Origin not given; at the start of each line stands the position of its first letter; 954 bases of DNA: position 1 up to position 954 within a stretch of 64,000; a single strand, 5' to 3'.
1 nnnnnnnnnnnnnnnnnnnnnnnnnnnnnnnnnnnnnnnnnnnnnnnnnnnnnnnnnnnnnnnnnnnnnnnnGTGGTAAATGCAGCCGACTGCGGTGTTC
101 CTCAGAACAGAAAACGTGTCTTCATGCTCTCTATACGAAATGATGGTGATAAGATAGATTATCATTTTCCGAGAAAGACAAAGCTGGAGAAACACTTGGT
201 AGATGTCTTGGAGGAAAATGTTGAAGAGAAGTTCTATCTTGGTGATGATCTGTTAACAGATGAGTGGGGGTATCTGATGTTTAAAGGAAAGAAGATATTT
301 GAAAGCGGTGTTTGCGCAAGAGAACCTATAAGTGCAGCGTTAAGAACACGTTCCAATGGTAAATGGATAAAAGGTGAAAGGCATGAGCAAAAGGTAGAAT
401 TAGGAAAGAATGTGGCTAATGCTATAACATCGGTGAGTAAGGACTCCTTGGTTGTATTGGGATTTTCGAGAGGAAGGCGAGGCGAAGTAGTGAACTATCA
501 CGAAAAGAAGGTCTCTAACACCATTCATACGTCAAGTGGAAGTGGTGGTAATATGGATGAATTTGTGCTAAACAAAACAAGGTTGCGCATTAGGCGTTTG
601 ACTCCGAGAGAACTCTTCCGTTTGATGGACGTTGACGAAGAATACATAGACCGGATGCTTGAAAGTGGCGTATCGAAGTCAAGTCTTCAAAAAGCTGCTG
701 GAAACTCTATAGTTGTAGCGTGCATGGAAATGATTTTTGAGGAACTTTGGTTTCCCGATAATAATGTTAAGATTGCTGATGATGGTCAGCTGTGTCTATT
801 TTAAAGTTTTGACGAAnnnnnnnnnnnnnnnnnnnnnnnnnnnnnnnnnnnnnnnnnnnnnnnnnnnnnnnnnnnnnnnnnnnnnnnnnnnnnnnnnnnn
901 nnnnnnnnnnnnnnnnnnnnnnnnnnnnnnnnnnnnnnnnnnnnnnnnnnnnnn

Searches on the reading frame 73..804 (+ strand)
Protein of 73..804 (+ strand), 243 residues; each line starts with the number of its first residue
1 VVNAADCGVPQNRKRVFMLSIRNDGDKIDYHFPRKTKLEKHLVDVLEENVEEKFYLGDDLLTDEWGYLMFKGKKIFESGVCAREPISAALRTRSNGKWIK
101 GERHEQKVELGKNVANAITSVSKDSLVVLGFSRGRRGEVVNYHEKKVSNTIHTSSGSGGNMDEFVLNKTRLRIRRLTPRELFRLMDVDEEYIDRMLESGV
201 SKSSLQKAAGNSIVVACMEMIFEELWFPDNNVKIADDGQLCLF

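Call 64: search_protein_families(library=pfam, proteins=[window:73-804:+], max_evalue=0.001)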
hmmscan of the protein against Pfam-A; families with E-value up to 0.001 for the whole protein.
window:73-804:+ (243 aa): 1 family
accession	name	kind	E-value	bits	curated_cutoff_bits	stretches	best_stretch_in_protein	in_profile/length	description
PF00145.23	DNA_methylase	-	7.1e-20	72.1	22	1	2-225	142-322/324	C-5 cytosine-specific DNA methylase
